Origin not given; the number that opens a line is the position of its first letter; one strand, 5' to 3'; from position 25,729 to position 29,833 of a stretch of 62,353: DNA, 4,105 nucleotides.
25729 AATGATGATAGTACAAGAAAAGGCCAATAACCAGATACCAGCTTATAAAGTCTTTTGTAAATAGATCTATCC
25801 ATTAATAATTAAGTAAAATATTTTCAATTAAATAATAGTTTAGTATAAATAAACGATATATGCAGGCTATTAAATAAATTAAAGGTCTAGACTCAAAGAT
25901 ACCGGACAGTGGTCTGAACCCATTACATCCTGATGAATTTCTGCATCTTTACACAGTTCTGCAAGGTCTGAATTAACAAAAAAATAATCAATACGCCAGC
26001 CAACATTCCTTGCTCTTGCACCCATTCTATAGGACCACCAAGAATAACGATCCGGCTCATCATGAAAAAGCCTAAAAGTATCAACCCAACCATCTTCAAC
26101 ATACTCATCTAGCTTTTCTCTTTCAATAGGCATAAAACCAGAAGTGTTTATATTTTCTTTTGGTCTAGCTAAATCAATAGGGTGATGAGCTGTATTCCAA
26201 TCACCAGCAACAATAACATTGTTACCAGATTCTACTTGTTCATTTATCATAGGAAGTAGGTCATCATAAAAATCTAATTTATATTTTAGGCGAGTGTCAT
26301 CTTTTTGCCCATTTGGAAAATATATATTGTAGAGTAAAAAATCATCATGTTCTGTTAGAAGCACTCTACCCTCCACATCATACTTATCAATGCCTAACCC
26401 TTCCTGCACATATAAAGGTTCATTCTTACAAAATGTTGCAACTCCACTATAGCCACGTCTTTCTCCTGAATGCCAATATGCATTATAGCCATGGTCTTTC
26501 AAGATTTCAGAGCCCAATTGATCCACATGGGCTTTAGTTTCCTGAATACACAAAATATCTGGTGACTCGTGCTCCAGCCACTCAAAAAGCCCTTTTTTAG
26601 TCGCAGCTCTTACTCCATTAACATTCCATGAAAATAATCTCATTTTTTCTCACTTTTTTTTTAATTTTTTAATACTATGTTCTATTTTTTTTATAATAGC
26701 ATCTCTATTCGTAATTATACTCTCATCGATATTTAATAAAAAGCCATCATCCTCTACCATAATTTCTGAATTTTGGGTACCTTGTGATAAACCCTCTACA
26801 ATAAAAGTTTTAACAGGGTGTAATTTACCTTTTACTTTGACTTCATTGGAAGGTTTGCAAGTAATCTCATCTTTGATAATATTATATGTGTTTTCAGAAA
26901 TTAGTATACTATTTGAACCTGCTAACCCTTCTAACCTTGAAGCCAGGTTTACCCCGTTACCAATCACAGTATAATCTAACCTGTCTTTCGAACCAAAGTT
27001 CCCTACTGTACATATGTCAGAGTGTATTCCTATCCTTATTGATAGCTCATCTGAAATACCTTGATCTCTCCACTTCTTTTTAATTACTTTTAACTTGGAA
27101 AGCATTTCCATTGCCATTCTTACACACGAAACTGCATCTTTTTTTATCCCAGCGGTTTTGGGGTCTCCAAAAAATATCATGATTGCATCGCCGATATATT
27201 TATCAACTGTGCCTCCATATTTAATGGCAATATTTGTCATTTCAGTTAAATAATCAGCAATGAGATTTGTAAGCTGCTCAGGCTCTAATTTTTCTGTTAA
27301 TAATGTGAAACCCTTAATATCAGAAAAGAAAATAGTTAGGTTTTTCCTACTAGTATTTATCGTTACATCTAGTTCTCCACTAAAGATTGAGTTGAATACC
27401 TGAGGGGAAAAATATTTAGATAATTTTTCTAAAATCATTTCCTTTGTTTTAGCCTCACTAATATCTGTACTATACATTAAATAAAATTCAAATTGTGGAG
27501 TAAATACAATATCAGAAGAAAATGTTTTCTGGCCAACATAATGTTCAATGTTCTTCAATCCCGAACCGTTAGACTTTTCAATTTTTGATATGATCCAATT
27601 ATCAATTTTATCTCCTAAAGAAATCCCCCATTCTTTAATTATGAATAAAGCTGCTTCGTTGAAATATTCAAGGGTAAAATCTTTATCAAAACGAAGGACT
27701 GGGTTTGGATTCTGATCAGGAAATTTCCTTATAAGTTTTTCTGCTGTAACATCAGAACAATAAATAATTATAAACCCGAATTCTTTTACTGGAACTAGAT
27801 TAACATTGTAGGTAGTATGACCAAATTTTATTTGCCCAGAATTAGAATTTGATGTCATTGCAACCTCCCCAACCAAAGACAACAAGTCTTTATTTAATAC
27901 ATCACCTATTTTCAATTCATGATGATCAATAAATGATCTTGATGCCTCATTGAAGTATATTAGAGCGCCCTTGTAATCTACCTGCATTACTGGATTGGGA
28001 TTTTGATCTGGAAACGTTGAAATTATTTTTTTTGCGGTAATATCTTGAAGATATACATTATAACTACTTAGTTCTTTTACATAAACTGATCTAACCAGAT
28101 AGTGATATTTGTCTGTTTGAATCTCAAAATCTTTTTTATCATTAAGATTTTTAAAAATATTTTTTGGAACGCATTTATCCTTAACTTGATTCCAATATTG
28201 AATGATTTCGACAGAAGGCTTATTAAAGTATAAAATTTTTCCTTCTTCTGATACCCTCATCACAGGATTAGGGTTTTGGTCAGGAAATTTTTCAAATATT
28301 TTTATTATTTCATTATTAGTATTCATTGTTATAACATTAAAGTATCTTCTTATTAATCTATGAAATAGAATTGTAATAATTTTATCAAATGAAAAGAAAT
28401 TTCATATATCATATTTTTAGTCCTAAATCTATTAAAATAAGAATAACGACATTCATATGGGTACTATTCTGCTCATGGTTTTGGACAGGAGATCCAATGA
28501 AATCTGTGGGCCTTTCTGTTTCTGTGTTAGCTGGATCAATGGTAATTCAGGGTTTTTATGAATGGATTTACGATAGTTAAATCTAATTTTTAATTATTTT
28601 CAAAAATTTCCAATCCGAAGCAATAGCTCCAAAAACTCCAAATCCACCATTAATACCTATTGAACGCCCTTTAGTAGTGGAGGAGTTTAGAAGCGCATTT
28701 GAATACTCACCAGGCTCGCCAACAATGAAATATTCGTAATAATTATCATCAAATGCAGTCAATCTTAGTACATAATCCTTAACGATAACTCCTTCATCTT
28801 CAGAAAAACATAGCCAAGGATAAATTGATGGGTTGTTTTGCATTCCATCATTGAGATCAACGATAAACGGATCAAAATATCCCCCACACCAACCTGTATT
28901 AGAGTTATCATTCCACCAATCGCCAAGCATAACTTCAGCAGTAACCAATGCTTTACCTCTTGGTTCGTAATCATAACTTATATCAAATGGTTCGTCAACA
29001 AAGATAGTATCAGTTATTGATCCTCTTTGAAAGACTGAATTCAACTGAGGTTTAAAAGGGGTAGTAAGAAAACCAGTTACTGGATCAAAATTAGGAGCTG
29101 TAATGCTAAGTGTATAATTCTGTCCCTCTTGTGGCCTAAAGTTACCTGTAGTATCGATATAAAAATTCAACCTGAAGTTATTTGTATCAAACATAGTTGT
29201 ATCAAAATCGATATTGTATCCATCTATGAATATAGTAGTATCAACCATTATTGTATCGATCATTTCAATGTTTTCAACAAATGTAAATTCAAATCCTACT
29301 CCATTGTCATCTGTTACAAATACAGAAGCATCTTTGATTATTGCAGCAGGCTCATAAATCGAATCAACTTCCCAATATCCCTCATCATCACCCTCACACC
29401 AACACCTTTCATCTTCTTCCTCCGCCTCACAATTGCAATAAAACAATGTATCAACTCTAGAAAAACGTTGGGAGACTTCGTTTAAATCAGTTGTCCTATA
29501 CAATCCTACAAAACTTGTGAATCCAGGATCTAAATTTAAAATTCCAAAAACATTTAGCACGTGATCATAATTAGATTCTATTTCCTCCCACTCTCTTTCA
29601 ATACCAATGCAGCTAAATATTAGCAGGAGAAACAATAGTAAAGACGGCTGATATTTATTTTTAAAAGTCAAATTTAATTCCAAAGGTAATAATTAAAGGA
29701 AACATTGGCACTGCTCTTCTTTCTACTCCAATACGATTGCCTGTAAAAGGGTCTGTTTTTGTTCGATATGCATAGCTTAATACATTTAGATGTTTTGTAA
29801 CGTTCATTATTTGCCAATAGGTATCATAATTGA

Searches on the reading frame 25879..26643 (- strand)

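Call 13: search_protein_families(library=pfam, proteins=[window:25879-26643:-], max_evalue=0.001)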
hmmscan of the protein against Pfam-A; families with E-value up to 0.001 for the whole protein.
window:25879-26643:- (254 aa): 2 families
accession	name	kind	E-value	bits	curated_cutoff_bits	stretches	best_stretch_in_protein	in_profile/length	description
PF03372.29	Exo_endo_phos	-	1.2e-33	117.1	24.5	1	5-245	2-225/225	Endonuclease/Exonuclease/phosphatase family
PF14529.12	Exo_endo_phos_2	-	8.2e-05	22.9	27.4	0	104-248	3-116/117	Endonuclease-reverse transcriptase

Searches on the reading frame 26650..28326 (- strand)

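Call 13: search_protein_families(library=pfam, proteins=[window:26650-28326:-], max_evalue=0.001)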
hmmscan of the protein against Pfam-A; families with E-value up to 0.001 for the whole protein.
window:26650-28326:- (558 aa): 2 families
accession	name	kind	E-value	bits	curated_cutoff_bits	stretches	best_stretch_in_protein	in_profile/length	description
PF00211.25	Guanylate_cyc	-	7.4e-32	110.9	21.9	1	327-511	6-182/183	Adenylate and Guanylate cyclase catalytic domain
PF13188.13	PAS_8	-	6.8e-05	23.1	21.8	0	16-43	8-35/65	PAS domain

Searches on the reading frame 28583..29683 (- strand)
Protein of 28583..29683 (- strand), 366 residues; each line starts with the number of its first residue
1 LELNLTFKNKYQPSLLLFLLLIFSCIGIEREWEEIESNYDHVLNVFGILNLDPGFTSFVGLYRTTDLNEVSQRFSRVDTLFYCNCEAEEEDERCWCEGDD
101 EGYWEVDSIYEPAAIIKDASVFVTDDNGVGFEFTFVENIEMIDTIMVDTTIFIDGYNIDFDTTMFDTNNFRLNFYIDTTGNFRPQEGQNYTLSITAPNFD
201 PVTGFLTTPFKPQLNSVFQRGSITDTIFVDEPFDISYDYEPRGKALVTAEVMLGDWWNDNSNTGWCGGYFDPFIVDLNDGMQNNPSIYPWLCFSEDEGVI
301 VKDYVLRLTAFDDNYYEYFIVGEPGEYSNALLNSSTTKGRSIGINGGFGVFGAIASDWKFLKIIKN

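Call 13: search_protein_families(library=pfam, proteins=[window:28583-29683:-], max_evalue=0.001)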
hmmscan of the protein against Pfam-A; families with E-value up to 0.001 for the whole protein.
window:28583-29683:- (366 aa): 1 family
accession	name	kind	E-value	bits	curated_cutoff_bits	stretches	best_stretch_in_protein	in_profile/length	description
PF14054.11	DUF4249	-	1.1e-05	25.6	28.5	1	113-320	48-222/269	Domain of unknown function (DUF4249)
